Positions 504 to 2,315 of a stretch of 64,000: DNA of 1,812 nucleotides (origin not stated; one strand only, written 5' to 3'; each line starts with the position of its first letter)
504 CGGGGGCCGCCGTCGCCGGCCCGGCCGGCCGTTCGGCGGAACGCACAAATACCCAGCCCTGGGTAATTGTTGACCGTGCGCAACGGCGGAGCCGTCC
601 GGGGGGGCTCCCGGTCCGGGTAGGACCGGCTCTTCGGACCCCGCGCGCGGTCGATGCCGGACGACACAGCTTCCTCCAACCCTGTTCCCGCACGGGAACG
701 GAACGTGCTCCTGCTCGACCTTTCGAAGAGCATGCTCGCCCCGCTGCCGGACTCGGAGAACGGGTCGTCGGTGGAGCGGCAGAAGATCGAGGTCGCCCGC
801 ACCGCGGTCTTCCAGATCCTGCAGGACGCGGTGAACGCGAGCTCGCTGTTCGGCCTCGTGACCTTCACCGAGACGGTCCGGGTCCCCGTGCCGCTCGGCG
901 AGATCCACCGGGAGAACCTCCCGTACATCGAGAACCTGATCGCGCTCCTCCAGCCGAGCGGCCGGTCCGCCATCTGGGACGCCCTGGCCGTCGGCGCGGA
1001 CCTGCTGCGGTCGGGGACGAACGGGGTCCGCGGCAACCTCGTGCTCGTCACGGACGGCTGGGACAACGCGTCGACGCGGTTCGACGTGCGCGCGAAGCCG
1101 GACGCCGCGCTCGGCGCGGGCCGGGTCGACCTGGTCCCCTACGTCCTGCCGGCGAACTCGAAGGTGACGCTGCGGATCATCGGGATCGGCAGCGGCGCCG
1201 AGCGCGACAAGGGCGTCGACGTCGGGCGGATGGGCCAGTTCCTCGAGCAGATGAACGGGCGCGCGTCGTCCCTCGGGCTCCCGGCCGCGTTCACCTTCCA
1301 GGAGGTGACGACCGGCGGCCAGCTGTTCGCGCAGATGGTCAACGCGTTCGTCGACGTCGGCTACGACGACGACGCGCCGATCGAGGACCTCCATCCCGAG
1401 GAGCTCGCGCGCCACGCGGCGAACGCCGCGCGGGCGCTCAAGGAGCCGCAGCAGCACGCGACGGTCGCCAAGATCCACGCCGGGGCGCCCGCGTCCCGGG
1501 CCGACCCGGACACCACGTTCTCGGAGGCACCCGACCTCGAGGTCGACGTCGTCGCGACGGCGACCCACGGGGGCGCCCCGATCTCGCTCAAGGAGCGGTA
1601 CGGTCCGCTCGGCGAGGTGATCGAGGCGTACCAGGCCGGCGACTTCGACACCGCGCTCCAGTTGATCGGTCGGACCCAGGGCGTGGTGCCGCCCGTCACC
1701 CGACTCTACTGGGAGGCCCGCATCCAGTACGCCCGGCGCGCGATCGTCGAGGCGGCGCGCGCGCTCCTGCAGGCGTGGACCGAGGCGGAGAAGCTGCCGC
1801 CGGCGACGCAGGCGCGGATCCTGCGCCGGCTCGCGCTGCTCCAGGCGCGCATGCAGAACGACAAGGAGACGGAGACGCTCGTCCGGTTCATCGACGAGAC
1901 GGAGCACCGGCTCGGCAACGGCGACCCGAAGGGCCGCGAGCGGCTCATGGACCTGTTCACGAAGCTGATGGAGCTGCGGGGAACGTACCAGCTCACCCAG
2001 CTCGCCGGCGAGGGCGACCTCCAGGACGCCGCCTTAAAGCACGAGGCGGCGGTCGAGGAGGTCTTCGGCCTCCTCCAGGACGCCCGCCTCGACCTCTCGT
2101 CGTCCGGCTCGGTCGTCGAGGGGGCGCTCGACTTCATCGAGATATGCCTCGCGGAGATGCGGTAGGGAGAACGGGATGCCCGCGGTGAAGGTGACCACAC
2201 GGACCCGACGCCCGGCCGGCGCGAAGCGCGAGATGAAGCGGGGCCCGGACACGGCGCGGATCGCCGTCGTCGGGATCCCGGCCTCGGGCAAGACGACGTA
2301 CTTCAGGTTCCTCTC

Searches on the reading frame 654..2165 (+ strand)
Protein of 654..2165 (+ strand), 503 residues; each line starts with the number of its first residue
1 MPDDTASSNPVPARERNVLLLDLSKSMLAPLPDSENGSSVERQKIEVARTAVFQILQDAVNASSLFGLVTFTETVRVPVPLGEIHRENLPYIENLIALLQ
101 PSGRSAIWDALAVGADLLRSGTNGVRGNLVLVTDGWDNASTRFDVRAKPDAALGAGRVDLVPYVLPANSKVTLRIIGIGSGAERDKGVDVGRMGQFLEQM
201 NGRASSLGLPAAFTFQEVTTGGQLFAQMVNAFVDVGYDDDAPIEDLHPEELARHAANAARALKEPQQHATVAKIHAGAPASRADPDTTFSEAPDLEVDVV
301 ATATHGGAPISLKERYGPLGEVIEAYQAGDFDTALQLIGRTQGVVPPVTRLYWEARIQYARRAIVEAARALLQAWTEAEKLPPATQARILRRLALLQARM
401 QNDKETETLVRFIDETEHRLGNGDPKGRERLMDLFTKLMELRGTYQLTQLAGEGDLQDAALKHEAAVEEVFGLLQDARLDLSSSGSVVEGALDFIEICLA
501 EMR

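Call 22: search_protein_families(library=pfam, proteins=[window:654-2165:+], max_evalue=0.01)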
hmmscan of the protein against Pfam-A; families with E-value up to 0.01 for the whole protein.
window:654-2165:+ (503 aa): 2 families
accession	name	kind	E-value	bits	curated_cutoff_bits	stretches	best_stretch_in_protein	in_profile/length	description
PF13519.12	VWA_2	-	3.1e-09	37.8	27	1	18-135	2-106/107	von Willebrand factor type A domain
PF00092.34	VWA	-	6.2e-07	30.2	23.8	1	18-149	3-124/174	von Willebrand factor type A domain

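Call 23: search_protein_families(library=padloc, proteins=[window:654-2165:+], max_evalue=0.1)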
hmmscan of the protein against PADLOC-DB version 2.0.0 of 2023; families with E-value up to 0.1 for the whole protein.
window:654-2165:+ (503 aa): 0 families
